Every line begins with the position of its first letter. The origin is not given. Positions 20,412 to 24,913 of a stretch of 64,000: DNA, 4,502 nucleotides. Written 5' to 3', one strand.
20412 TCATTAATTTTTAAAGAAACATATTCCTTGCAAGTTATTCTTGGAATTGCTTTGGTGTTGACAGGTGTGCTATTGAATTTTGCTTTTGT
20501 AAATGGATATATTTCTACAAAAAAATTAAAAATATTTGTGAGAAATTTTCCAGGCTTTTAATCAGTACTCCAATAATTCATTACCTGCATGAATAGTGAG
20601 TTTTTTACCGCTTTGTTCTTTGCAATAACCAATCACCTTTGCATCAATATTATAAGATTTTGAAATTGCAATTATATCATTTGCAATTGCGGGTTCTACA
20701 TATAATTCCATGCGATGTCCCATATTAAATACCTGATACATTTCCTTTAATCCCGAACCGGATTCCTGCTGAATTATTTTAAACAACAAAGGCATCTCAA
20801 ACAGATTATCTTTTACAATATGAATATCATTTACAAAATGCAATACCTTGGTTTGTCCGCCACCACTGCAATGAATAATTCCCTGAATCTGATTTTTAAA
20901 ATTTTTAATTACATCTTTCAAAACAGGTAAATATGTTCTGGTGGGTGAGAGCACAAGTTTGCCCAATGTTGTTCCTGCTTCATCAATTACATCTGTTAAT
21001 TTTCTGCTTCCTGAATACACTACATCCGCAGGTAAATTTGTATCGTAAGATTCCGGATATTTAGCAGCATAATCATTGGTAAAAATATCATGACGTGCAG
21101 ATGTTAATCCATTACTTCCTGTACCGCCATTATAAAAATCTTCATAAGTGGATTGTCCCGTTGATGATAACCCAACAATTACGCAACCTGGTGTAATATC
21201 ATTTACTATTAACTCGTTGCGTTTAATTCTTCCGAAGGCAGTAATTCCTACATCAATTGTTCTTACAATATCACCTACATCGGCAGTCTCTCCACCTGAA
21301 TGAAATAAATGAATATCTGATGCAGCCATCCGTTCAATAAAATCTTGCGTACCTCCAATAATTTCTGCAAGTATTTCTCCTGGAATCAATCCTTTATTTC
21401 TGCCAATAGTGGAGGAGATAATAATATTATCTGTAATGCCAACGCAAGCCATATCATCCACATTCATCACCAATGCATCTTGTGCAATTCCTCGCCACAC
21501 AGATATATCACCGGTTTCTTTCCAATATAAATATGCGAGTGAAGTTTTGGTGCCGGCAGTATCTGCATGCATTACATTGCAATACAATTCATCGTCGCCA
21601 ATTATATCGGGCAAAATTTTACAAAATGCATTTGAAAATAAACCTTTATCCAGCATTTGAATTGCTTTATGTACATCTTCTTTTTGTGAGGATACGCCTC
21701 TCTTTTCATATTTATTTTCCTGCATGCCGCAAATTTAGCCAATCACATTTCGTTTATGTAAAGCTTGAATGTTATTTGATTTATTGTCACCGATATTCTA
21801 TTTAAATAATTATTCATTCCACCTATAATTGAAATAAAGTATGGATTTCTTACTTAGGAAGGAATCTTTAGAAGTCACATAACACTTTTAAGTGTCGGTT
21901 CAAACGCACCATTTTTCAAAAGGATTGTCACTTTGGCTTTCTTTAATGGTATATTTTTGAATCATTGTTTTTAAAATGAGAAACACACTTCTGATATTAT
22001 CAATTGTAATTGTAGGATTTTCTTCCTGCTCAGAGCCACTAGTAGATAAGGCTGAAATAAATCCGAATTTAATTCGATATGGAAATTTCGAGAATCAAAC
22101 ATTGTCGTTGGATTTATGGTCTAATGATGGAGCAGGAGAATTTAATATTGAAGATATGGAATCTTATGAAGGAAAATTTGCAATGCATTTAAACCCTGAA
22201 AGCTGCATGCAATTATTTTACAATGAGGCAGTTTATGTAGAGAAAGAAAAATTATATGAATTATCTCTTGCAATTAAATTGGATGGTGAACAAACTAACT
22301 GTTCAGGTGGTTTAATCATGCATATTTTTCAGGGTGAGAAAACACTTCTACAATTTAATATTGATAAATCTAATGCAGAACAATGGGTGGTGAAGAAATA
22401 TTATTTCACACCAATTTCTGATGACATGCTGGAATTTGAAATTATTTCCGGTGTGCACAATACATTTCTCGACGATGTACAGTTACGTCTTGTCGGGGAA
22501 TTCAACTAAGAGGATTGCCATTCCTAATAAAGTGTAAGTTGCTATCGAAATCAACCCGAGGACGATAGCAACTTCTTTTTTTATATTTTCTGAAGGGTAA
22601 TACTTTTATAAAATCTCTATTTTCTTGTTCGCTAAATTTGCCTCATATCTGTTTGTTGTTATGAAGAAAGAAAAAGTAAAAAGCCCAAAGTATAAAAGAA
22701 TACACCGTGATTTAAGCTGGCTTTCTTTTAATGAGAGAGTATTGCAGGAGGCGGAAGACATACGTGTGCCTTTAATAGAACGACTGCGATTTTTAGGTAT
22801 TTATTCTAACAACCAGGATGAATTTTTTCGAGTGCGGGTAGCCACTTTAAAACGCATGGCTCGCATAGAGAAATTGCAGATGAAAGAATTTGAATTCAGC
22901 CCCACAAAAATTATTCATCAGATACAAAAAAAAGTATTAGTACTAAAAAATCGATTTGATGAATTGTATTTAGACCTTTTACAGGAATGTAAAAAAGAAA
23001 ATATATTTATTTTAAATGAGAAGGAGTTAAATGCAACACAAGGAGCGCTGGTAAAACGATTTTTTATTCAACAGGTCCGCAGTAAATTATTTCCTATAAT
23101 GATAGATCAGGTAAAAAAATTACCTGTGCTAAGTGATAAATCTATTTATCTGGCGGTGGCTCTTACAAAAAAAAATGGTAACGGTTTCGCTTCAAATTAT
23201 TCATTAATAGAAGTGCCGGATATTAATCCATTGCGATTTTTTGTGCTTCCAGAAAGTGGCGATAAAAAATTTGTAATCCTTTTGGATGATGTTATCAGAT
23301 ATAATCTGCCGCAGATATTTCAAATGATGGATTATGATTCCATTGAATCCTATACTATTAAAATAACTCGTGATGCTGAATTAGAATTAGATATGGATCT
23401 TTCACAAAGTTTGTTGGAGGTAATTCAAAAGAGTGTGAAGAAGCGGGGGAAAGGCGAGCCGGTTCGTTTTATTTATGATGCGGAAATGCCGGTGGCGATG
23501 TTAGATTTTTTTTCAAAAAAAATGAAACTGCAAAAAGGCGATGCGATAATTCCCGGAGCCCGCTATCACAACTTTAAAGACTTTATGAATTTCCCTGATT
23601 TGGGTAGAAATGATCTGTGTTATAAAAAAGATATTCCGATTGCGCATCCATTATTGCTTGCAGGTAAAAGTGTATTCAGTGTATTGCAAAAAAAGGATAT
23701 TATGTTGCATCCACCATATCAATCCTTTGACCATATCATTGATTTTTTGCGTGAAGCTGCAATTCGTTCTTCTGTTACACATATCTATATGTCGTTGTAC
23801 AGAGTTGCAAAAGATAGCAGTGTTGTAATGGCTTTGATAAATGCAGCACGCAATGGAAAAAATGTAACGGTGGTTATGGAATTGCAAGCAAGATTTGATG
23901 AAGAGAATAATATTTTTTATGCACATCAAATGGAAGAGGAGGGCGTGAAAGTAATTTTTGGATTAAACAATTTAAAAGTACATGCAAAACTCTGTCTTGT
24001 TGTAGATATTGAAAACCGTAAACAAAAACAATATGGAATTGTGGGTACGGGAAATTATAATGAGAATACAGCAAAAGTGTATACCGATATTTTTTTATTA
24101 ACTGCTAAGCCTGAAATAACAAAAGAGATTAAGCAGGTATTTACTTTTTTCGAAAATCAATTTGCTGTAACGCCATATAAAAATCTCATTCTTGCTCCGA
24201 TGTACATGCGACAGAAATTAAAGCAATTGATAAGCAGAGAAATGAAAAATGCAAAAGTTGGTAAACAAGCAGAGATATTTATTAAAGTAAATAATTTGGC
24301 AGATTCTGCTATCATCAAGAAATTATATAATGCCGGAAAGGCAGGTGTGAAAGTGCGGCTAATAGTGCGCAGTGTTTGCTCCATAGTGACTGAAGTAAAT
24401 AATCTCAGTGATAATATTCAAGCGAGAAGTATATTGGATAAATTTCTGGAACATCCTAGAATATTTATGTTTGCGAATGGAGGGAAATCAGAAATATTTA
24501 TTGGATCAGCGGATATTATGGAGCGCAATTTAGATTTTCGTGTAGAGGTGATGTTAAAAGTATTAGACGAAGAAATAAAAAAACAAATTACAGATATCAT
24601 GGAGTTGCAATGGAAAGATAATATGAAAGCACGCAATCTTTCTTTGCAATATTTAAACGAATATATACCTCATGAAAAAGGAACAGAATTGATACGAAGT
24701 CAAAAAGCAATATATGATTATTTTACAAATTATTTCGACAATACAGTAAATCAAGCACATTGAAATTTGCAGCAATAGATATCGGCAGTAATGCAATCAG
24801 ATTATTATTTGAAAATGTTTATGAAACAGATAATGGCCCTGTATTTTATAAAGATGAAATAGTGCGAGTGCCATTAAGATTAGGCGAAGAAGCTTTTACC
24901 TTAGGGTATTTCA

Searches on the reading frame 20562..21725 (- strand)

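Call 80: search_protein_families(library=pfam, proteins=[window:20562-21725:-], max_evalue=0.001)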
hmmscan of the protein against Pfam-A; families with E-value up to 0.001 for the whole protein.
window:20562-21725:- (387 aa): 2 families
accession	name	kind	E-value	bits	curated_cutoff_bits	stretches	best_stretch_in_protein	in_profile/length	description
PF00586.29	AIRS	-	1.4e-10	42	24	1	49-167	14-112/112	AIR synthase related protein, N-terminal domain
PF02769.27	AIRS_C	-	1.8e-07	31.9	23.1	1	179-377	2-154/156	AIR synthase related protein, C-terminal domain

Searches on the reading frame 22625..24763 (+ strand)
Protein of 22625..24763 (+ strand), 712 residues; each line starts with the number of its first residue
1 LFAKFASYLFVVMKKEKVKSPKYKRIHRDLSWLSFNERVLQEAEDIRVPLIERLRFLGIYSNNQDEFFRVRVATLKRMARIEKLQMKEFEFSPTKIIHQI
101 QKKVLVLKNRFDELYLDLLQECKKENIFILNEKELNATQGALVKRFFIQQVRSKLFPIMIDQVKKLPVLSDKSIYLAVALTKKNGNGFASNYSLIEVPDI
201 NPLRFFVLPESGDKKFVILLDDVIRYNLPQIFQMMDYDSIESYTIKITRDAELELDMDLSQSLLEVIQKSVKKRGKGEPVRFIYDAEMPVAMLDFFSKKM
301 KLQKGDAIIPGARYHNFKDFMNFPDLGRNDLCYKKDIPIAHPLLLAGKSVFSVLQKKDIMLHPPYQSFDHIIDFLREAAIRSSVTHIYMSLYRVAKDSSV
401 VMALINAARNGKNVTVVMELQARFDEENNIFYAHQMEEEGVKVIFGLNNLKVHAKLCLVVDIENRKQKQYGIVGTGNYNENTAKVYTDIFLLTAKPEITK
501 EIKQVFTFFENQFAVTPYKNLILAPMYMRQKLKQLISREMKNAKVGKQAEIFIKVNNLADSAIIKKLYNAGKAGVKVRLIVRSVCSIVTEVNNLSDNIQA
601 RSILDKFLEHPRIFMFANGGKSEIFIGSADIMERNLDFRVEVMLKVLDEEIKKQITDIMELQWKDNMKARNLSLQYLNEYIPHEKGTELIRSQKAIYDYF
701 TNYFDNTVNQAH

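Call 80: search_protein_families(library=pfam, proteins=[window:22625-24763:+], max_evalue=0.001)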
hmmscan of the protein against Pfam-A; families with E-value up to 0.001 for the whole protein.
window:22625-24763:+ (712 aa): 5 families
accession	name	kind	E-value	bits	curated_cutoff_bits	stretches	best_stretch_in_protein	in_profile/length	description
PF17941.7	PP_kinase_C_1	-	1.5e-67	226.8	25.7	1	349-512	1-164/167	Polyphosphate kinase C-terminal domain 1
PF13090.12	PP_kinase_C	-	3e-62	209.6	25.8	1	521-693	1-172/172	Polyphosphate kinase C-terminal domain 2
PF02503.22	PP_kinase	-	5.1e-49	166.9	31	1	139-323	2-183/183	Polyphosphate kinase middle domain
PF13089.11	PP_kinase_N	-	8.6e-30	103.6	23.8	1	26-129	2-106/107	Polyphosphate kinase N-terminal domain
PF13091.12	PLDc_2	-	2.4e-18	66.7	27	2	379-506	4-128/132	PLD-like domain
